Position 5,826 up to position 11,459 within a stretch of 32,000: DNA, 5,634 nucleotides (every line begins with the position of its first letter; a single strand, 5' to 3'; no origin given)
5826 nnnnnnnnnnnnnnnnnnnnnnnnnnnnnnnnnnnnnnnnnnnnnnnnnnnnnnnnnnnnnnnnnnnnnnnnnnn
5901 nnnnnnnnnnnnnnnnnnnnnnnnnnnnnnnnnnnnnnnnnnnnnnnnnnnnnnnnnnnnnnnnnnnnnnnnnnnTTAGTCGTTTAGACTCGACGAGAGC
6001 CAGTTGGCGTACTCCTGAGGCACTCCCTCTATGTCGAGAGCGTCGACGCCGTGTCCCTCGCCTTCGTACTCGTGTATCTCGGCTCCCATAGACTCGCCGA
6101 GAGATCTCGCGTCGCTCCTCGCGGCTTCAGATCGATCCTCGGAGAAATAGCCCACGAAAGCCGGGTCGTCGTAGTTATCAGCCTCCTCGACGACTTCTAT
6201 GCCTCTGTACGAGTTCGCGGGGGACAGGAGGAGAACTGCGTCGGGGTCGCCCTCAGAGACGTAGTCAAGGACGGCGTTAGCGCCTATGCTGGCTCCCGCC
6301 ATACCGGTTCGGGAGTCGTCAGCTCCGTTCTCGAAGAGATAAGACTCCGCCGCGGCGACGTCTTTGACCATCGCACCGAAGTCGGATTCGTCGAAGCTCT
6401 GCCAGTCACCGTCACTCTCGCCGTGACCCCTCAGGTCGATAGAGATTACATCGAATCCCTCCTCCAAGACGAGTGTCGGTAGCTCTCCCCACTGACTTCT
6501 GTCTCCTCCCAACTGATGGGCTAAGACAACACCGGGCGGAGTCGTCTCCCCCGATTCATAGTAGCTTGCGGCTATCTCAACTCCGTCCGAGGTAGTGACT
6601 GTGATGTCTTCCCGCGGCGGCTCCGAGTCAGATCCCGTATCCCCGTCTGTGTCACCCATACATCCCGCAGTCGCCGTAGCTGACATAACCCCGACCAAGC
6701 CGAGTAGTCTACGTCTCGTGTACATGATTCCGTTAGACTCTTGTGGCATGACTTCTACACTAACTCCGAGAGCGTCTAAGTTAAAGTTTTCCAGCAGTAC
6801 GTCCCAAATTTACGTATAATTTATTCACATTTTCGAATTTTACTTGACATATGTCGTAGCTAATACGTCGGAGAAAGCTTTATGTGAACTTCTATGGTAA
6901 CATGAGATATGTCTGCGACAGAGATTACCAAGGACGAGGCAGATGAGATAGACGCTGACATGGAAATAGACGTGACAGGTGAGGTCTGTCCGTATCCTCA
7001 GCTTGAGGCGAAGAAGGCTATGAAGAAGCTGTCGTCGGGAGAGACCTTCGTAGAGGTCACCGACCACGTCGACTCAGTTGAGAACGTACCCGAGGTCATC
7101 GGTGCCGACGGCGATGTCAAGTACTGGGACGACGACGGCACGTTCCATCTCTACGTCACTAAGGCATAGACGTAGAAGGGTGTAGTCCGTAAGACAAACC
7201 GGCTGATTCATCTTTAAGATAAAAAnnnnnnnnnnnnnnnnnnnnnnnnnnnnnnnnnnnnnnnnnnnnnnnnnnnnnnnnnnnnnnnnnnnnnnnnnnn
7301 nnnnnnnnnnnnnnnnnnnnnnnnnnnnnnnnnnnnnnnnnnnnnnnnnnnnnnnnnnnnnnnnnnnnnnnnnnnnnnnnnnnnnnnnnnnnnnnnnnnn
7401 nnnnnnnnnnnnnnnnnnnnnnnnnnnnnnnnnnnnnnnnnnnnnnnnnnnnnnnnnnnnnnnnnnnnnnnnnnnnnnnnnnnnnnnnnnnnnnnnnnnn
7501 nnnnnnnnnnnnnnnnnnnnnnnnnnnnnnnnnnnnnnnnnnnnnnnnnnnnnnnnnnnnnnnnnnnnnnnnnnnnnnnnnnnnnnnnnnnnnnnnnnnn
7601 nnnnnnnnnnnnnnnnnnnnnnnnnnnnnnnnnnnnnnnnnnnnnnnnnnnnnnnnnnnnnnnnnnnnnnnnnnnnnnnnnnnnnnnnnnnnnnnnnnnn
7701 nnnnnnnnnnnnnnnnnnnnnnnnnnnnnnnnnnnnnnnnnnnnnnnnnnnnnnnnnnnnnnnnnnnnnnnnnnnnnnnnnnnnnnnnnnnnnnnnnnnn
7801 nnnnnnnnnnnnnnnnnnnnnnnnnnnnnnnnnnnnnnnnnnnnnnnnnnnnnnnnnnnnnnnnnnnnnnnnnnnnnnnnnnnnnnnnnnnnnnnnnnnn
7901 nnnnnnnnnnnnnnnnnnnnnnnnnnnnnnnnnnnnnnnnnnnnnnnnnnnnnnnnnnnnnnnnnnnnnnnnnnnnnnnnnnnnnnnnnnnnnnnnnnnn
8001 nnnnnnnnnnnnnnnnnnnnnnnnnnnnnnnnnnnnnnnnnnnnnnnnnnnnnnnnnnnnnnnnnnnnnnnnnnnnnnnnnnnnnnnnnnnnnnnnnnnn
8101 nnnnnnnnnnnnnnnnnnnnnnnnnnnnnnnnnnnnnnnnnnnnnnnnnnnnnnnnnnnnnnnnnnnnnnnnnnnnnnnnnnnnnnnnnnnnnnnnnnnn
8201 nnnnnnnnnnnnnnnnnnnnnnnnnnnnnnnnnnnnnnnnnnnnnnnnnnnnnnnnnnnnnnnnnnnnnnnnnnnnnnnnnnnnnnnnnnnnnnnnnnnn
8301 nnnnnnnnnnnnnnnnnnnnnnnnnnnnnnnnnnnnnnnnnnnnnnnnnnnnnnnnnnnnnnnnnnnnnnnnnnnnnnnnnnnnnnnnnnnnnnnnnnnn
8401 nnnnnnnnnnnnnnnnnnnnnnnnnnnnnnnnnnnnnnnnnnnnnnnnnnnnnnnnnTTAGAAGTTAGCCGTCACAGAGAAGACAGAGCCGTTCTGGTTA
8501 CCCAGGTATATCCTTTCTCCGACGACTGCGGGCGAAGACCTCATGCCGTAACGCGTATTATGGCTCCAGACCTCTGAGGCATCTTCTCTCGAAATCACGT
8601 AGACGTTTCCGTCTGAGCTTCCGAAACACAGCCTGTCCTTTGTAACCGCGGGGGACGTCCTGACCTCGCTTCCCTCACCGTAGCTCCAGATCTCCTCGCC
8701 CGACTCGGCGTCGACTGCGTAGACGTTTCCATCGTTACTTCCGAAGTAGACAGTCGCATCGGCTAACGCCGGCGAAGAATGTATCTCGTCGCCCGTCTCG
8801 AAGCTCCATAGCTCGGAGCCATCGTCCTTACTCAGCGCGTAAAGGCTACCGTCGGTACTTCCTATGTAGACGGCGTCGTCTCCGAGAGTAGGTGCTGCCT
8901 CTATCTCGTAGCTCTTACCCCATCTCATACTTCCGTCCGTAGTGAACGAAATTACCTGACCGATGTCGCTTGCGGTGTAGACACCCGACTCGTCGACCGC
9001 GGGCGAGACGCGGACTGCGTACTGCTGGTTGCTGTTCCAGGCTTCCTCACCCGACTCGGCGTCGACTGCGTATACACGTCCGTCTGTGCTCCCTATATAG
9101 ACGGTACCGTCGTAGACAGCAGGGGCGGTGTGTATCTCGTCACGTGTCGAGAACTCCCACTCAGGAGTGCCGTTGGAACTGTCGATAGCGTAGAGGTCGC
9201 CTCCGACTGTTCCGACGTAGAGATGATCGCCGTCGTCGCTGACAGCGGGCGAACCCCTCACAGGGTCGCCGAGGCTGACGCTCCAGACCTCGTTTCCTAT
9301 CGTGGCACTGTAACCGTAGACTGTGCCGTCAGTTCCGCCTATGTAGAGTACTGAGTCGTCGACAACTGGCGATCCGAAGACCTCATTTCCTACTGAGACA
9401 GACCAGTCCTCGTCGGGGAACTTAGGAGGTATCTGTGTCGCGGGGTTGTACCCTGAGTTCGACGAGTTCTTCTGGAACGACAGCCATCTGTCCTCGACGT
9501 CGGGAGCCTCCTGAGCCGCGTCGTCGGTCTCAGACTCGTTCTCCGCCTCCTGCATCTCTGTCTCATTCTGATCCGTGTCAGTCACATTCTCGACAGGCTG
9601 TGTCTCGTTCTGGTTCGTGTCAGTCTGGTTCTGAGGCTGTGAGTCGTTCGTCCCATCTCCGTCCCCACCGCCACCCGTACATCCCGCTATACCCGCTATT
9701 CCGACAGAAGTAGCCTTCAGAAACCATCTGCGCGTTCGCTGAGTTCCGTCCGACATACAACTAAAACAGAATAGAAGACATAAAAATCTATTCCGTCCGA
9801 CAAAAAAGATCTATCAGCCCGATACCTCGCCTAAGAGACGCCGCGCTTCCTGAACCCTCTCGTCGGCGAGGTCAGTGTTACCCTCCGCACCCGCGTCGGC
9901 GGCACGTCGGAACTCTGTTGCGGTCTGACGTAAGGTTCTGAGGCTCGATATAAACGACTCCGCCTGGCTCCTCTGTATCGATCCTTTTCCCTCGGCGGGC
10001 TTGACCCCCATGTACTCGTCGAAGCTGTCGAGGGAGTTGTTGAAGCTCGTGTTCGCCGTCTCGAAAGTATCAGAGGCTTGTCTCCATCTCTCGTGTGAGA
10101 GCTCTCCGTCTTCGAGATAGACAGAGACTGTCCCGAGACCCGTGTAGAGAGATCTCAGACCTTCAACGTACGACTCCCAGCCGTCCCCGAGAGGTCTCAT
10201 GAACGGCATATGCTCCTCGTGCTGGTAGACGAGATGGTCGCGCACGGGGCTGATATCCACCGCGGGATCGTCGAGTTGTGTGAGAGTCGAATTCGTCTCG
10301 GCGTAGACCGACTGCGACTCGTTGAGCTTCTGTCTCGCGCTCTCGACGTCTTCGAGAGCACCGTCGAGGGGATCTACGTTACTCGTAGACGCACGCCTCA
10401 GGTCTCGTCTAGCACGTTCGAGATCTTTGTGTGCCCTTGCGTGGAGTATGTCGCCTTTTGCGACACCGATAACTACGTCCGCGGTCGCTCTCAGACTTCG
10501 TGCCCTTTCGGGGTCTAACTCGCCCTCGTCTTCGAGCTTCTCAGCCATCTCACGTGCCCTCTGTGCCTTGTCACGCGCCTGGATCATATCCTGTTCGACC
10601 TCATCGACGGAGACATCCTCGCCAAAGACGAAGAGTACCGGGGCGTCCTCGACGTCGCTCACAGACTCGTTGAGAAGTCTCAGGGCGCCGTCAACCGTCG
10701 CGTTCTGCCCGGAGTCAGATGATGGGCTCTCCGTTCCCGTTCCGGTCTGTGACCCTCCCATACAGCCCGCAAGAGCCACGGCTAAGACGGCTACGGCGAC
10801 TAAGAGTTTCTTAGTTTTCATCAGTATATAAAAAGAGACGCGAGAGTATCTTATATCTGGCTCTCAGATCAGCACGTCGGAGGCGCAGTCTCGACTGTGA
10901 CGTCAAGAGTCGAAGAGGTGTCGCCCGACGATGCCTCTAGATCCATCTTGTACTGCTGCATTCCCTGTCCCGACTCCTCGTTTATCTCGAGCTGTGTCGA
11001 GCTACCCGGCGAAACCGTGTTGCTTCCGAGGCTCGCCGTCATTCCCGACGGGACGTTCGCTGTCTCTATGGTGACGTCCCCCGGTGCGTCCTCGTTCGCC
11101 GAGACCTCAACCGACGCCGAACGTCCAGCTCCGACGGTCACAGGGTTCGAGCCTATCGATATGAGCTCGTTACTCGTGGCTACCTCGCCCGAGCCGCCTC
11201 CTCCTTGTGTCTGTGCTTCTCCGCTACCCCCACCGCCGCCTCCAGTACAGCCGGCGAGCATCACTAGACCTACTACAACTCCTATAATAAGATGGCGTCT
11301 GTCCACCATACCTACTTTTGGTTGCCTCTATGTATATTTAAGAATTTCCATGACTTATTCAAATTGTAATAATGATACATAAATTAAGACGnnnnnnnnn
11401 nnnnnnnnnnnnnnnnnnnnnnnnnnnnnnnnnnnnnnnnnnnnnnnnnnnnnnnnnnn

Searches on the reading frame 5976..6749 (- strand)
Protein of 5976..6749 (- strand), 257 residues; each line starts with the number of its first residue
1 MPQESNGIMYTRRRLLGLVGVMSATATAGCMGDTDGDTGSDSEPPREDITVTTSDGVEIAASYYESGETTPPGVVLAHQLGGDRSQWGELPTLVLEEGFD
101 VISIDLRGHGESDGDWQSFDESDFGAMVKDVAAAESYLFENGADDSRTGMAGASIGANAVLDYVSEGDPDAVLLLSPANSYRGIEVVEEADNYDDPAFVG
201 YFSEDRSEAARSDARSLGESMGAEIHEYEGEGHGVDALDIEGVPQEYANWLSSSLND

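Call 4: search_protein_families(library=pfam, proteins=[window:5976-6749:-], max_evalue=0.01)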
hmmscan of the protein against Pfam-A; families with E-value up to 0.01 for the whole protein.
window:5976-6749:- (257 aa): 6 families
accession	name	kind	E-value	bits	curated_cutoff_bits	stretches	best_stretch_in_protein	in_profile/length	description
PF12146.15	Hydrolase_4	-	6.7e-10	39.1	27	1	74-181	7-113/239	Serine aminopeptidase, S33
PF00561.26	Abhydrolase_1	-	1.4e-08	35.2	25.8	1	74-215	3-137/245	alpha/beta hydrolase fold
PF12697.13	Abhydrolase_6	-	3.8e-08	34.7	26.3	1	74-179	1-94/217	Alpha/beta hydrolase family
PF02129.25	Peptidase_S15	-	9.2e-06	26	23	1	83-169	46-118/262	X-Pro dipeptidyl-peptidase (S15 family)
PF00326.27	Peptidase_S9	-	0.0014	18.6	22.6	1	94-161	10-79/213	Prolyl oligopeptidase family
PF07859.19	Abhydrolase_3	-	0.0019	18.5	25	0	121-181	42-112/210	alpha/beta hydrolase fold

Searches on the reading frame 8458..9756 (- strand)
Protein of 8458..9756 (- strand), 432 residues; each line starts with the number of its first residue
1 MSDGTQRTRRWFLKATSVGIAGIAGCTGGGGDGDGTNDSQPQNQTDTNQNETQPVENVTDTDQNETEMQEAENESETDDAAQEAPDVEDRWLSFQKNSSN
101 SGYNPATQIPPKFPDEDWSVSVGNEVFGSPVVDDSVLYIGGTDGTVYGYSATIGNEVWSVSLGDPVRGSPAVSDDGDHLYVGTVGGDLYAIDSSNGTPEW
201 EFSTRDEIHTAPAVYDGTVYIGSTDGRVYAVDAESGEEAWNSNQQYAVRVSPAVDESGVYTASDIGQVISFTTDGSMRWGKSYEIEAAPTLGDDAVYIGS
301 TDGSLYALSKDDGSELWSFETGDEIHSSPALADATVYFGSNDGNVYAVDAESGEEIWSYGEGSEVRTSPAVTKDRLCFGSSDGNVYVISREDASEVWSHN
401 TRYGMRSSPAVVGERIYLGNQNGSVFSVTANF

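Call 3: search_protein_families(library=pfam, proteins=[window:8458-9756:-], max_evalue=0.01)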
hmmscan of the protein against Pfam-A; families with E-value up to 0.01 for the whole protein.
window:8458-9756:- (432 aa): 11 families
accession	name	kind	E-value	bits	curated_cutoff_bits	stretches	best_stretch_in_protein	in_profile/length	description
PF13570.13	Beta-prop_ACSF4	-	1.3e-68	232.2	133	3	153-329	38-220/329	Beta-alanine-activating enzyme, beta-propeller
PF13360.13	PQQ_2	-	1e-66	225.4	27.6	4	225-359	2-144/233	Outer membrane protein assembly factor BamB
PF01011.28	PQQ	-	1.2e-20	74.2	26.7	2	208-259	49-101/595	Glucose/ethanol/alcohol dehydrogenase, beta-propeller domain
PF23414.1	Beta-prop_EML_2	-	3.4e-10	40.2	90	1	139-236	15-113/266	Echinoderm microtubule-associated protein second beta-propeller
PF17005.11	WD40_like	-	3e-08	33.9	40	0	330-396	50-116/301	WD40-like domain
PF25292.1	Beta-prop_CGLA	-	3.1e-07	30.6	26.8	0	292-323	43-73/316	Lambda-carrageenase beta-propeller domain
PF24807.1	WD40_CDC20-Fz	-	2.1e-05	24.4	200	0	310-389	38-119/292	CDC20/Fizzy WD40 domain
PF14435.11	SUKH-4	-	0.00031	21.3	25.5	0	198-237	61-100/179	SUKH-4 immunity protein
PF23756.1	Beta-prop_HPS5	-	0.003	17.3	34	0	370-403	26-59/328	HPS5 beta propeller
PF23383.1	Beta-prop_IFT140_1st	-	0.0032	16.7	27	0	173-235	162-220/406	IFT140 first beta-propeller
PF07463.16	NUMOD4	-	0.0066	17.1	23.4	0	257-280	10-29/49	NUMOD4 motif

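Call 41: search_protein_families(library=ncbifam, proteins=[window:8458-9756:-], max_evalue=0.01)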
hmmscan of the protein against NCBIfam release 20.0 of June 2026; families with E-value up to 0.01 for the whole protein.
window:8458-9756:- (432 aa): 8 families
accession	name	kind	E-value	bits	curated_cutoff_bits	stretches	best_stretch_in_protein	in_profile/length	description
TIGR03300.1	assembly_YfgL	equivalog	1e-55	189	285.2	3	103-245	28-174/377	outer membrane protein assembly factor BamB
NF008351.0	PRK11138.1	equivalog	9.6e-39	133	423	3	108-245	37-189/394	outer membrane protein assembly factor BamB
NF053615.1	SerThrKinAfsKStmc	equivalog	2.9e-34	118.8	1300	3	129-264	659-792/809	protein serine/threonine kinase AfsK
TIGR03075.1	PQQ_enz_alc_DH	subfamily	4.3e-25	88.3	480.05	3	277-385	53-177/530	PQQ-dependent dehydrogenase, methanol/ethanol family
TIGR04528.1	acido_non_PQQ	subfamily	5.1e-18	65.1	650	2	323-420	48-154/493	acido-empty-quinoprotein group A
TIGR03074.1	PQQ_membr_DH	subfamily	1e-11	43.5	832.65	0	329-371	209-251/783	membrane-bound PQQ-dependent dehydrogenase, glucose/quinate/shikimate family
NF050114.1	Rv3212_fam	equivalog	4.2e-05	22.9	150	0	315-360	56-98/393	Rv3212 family protein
NF040673.1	PLuB_PQQ_rpt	exception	0.00046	19.2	250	0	215-246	174-203/395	PLuB system PQQ-binding repeat protein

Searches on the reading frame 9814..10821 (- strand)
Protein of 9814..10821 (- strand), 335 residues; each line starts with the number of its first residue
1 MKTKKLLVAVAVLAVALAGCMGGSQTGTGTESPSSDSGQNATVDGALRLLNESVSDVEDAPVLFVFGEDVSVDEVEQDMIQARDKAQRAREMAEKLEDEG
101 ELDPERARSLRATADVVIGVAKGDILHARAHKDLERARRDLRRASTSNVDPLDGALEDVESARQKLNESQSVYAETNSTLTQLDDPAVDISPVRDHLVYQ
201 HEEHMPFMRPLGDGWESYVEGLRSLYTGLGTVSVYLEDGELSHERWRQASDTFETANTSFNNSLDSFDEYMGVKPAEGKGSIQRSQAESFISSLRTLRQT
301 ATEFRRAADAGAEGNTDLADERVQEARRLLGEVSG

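Call 3: search_protein_families(library=pfam, proteins=[window:9814-10821:-], max_evalue=0.01)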
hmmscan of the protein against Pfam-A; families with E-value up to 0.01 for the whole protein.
window:9814-10821:- (335 aa): 0 families

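Call 41: search_protein_families(library=ncbifam, proteins=[window:9814-10821:-], max_evalue=0.01)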
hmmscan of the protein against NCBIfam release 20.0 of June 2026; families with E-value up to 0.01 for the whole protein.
window:9814-10821:- (335 aa): 1 family
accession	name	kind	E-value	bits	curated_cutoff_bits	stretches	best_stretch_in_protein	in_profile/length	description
NF053532.1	lipo_SCO4651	subfamily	0.0099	15.6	65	0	6-63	5-61/277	SCO4651 family lipoprotein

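Call 43: search_protein_families(library=pfam, proteins=[window:9814-10821:-], max_evalue=10)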
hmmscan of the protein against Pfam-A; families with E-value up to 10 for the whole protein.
window:9814-10821:- (335 aa): 4 families
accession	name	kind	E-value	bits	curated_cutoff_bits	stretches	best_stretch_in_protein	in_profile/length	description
PF24611.2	Spectrin_Anc-1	-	0.031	15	33.2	1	129-183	22-75/115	Nuclear anchorage protein 1, spectrin-like repeat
PF24381.1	DUF7537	-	0.09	12.7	31.7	1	8-40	5-41/258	Family of unknown function (DUF7537)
PF22888.1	FIMAH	-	0.25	12.4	24.8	1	90-145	5-59/81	FIMAH domain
PF16533.10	SOAR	-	0.4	11.1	25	0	66-93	56-83/101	STIM1 Orai1-activating region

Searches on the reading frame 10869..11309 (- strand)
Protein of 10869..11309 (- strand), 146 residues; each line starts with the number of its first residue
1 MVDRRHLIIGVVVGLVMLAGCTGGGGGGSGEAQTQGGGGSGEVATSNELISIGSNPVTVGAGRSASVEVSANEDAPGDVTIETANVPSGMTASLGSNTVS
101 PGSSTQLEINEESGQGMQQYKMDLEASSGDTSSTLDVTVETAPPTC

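Call 3: search_protein_families(library=pfam, proteins=[window:10869-11309:-], max_evalue=0.01)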
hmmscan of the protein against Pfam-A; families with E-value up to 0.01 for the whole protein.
window:10869-11309:- (146 aa): 2 families
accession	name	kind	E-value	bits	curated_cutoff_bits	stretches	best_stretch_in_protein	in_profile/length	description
PF22544.2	HYDIN_VesB_CFA65-like_Ig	-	0.00038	21.1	25.5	1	81-140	40-98/100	HYDIN/CFA65/VesB-like, Ig-like domain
PF21722.4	Gly_rich_2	-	0.00061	20.3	24.3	1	21-115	22-121/226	Glycine-rich domain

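Call 41: search_protein_families(library=ncbifam, proteins=[window:10869-11309:-], max_evalue=0.01)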
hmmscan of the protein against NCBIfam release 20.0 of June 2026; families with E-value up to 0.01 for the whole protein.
window:10869-11309:- (146 aa): 0 families

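Call 89: predict_structure(protein=window:10872-11309:-)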
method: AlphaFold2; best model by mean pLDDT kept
length: 146 residues; sequences in the alignment: 1
mean_pLDDT: 44.1   pTM: 0.27
mean pLDDT of the five models: 44.1, 43.4, 40.4, 37.5, 35.7
residues with pLDDT >= 90: 0; 70-90: 0; 50-70: 48; < 50: 98
segments of 3 or more residues with pLDDT < 50: 23-28, 30-98, 127-146
pLDDT, mean of each block of 10 residues (from residue 1): 61 55 45 38 31 31 34 41 39 45 57 57 52 38 33
secondary structure, 60 per line:
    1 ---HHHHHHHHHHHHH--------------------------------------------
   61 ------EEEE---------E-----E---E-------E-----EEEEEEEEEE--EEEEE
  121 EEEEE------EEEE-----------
elements in order: H4-16 E67-70 E104-113 E116-125 E132-135
